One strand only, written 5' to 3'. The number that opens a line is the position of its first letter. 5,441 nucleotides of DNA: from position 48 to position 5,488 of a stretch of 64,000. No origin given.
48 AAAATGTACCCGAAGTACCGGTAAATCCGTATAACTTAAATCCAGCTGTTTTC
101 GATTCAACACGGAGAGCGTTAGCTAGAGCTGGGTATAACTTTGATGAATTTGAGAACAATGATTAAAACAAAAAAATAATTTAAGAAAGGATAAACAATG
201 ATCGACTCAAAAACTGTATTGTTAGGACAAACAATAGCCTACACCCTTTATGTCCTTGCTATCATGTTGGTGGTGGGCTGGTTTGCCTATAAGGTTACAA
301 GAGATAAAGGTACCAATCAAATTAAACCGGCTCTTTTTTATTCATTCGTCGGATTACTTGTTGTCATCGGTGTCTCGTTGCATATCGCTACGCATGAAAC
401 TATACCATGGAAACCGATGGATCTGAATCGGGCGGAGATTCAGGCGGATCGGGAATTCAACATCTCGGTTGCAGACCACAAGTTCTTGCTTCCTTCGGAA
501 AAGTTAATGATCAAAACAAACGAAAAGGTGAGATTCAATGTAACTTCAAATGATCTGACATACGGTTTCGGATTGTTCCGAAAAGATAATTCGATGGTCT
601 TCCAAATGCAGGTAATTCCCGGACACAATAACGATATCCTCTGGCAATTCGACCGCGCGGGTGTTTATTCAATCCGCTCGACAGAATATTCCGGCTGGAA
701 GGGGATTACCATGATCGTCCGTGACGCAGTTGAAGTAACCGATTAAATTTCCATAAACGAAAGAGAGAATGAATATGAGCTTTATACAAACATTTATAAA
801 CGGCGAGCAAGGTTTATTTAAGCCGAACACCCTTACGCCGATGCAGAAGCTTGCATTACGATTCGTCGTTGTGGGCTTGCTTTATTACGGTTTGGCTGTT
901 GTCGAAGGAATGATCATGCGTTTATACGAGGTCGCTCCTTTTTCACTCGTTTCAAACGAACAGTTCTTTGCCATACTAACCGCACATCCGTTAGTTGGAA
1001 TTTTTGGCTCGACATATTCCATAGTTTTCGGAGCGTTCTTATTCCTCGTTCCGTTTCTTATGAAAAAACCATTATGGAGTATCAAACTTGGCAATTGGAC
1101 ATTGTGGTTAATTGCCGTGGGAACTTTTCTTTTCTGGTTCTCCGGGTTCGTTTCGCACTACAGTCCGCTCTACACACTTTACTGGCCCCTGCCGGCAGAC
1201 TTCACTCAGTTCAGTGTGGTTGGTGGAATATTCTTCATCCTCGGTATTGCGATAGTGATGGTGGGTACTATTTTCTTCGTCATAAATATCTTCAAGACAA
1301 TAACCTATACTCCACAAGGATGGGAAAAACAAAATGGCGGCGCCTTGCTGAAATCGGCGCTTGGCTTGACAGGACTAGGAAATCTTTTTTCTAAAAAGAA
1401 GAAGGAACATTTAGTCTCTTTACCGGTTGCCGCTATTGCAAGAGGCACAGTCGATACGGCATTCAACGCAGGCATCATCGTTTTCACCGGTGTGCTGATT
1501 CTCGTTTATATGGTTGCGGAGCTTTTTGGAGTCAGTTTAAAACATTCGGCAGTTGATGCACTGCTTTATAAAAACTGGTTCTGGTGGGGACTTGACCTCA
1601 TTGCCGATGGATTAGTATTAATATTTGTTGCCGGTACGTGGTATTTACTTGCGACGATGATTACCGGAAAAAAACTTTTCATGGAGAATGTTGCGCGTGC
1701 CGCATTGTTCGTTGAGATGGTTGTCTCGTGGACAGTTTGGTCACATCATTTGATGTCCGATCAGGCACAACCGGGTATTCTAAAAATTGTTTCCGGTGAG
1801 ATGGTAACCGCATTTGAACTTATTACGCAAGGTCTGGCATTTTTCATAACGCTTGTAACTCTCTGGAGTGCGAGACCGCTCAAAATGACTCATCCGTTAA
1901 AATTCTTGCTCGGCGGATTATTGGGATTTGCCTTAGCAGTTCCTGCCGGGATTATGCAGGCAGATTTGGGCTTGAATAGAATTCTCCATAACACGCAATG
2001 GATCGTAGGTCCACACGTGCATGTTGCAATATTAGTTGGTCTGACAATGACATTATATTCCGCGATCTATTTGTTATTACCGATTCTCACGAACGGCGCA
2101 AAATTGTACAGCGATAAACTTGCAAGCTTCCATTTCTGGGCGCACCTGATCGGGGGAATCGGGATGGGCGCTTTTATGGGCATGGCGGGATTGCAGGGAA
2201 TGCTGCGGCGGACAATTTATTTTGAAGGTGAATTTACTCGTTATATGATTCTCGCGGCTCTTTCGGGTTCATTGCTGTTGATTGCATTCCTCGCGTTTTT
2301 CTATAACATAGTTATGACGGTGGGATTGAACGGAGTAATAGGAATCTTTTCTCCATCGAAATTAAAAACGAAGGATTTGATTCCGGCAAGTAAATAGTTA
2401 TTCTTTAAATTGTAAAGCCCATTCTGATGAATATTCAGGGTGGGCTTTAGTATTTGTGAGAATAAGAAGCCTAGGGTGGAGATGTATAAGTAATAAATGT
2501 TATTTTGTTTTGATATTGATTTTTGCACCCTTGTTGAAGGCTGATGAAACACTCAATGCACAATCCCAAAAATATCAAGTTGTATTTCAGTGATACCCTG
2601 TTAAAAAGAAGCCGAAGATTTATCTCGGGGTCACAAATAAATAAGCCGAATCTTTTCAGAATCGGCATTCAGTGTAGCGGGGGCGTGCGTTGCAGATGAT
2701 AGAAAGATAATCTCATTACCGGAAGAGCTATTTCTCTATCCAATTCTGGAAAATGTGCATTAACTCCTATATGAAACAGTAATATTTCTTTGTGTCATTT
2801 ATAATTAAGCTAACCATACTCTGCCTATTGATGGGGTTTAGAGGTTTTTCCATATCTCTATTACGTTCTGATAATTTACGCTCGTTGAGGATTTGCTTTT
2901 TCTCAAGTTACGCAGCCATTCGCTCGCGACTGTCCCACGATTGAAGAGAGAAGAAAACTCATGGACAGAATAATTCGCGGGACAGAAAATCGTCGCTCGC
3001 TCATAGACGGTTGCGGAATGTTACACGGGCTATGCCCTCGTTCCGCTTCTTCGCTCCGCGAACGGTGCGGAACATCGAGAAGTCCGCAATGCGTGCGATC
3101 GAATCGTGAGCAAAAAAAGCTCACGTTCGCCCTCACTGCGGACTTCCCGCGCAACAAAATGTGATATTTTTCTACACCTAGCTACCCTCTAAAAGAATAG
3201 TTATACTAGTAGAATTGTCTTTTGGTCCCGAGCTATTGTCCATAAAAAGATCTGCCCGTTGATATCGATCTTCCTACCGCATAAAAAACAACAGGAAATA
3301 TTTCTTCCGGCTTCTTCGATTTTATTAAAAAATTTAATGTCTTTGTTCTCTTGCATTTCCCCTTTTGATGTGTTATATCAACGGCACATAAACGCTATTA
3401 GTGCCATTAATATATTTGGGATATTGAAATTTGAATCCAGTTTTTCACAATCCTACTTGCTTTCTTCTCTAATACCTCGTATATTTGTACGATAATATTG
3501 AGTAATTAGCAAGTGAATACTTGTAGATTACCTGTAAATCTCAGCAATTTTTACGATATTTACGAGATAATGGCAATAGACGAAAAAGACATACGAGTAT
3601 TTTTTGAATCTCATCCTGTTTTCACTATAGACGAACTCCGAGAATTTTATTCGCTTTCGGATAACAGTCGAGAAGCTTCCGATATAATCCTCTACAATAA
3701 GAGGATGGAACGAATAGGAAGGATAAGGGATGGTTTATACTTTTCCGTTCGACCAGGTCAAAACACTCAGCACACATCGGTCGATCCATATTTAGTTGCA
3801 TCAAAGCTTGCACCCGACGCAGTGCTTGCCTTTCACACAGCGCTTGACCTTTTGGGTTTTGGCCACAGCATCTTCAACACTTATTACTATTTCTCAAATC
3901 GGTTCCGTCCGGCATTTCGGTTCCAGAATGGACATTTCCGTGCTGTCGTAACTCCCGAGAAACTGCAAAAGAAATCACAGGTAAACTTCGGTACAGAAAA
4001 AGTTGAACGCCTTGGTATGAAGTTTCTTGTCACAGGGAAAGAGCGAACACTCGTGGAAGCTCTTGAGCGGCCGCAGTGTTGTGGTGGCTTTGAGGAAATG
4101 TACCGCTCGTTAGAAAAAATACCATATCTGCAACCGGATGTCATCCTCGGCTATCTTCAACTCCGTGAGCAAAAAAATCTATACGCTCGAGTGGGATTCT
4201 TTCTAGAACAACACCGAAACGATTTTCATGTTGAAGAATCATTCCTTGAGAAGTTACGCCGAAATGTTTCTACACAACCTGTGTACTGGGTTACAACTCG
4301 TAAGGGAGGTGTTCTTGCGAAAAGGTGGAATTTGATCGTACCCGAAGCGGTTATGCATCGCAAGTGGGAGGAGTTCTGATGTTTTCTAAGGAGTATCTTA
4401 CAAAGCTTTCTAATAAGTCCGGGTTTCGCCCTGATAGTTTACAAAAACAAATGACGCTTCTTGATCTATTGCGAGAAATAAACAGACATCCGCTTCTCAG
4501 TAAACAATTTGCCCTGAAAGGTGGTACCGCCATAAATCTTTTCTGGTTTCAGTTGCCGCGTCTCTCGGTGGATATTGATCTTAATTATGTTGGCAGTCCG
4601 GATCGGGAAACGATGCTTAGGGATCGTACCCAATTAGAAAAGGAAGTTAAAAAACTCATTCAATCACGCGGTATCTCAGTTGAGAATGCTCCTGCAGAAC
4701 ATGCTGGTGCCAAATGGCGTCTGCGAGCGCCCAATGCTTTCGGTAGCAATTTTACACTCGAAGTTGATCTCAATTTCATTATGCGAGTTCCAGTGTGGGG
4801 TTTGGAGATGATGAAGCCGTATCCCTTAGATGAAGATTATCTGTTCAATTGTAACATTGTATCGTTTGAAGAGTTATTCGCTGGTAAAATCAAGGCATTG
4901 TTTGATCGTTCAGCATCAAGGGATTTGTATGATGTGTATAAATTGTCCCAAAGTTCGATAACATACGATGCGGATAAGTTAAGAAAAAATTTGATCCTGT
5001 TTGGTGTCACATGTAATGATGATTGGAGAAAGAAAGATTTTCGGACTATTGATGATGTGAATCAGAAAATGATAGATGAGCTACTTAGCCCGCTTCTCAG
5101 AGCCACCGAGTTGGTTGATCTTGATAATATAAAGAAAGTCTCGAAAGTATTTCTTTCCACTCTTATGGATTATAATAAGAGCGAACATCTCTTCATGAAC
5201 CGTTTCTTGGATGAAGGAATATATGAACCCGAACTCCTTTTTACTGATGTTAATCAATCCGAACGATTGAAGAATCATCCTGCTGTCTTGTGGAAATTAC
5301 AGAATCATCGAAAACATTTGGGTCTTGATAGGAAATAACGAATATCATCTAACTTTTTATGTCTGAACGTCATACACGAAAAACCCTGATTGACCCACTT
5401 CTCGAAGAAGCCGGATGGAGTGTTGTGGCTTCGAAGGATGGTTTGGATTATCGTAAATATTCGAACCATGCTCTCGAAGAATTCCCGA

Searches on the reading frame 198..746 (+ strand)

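Call 61: search_protein_families(library=pfam, proteins=[window:198-746:+], max_evalue=0.001)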
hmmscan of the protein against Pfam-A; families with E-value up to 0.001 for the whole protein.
window:198-746:+ (182 aa): 1 family
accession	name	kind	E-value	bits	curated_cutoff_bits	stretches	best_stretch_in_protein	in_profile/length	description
PF00116.26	COX2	-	0.00026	21.3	22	1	89-172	34-113/120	Cytochrome C oxidase subunit II, periplasmic domain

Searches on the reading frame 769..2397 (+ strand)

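Call 61: search_protein_families(library=pfam, proteins=[window:769-2397:+], max_evalue=0.001)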
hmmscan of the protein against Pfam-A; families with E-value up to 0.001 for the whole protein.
window:769-2397:+ (542 aa): 1 family
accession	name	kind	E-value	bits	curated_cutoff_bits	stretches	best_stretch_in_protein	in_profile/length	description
PF00115.25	COX1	-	4.5e-55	187.7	34.8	1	28-500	2-434/436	Cytochrome C and Quinol oxidase polypeptide I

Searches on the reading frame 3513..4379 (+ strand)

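Call 61: search_protein_families(library=pfam, proteins=[window:3513-4379:+], max_evalue=0.001)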
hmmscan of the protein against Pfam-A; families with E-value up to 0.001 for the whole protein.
window:3513-4379:+ (288 aa): 0 families

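Call 63: search_protein_families(library=phrogs, proteins=[window:3513-4379:+], max_evalue=0.00001)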
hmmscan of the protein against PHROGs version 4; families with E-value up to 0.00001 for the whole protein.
window:3513-4379:+ (288 aa): 0 families

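Call 84: search_protein_families(library=padloc, proteins=[window:3513-4379:+], max_evalue=0.001)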
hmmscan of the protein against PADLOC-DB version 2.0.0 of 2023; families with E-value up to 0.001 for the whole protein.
window:3513-4379:+ (288 aa): 9 families
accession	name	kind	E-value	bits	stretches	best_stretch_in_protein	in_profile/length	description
PDLC02270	AbiEi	-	2.3e-85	283.9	1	28-287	4-264/265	AbiEi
PDLC02269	AbiEi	-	5.8e-42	141.7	1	34-284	10-244/251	AbiEi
PDLC02287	AbiEi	-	2.8e-35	120.1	1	34-281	10-241/253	AbiEi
PDLC02267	AbiEi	-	1.8e-25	87.8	1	32-275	16-239/252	AbiEi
PDLC02271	AbiEi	-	2.8e-14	50.9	1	28-279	15-260/263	AbiEi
PDLC02266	AbiEi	-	7.3e-07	26.8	1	34-279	15-253/258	AbiEi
PDLC02225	AbiEi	-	3.6e-06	24.8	1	64-185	40-146/198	AbiEi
PDLC02276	AbiEi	-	1.2e-05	23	1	67-253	45-225/270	AbiEi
PDLC02282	AbiEi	-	0.00029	18.3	1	171-277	147-253/260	AbiEi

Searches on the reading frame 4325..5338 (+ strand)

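Call 84: search_protein_families(library=padloc, proteins=[window:4325-5338:+], max_evalue=0.001)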
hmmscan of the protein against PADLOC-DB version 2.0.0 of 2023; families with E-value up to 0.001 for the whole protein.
window:4325-5338:+ (337 aa): 26 families (the best 25 are shown)
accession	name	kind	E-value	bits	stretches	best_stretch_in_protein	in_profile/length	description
PDLC02305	AbiEii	-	8.8e-94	312.2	1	20-327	3-305/306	AbiEii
PDLC02290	AbiEii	-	2e-33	114.1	1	58-330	21-272/290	AbiEii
PDLC02304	AbiEii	-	2.7e-22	78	1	19-222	1-201/260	AbiEii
PDLC02294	AbiEii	-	2.8e-17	61.4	1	41-219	24-196/260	AbiEii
PDLC02323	AbiEii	-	3e-14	51.2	1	19-272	1-242/248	AbiEii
PDLC02317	AbiEii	-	6.3e-13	46.4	2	19-88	1-70/396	AbiEii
PDLC02324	AbiEii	-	1.1e-12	46.3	1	41-259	6-202/231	AbiEii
PDLC02321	AbiEii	-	9.7e-11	39.9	1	22-111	4-91/296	AbiEii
PDLC02318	AbiEii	-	4.5e-09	34.1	1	48-224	29-198/280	AbiEii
PDLC02292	AbiEii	-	8.4e-09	33.6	1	30-121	19-97/283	AbiEii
PDLC02307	AbiEii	-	1.2e-08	33.1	1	57-88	18-48/219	AbiEii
PDLC02293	AbiEii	-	1.3e-08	32.7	1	60-247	40-235/270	AbiEii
PDLC02303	AbiEii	-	1.5e-08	32.4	1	58-220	37-195/249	AbiEii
PDLC02299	AbiEii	-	3.3e-08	31.2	1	20-128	7-111/344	AbiEii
PDLC02289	AbiEii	-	7.6e-08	30.2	1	22-112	15-102/309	AbiEii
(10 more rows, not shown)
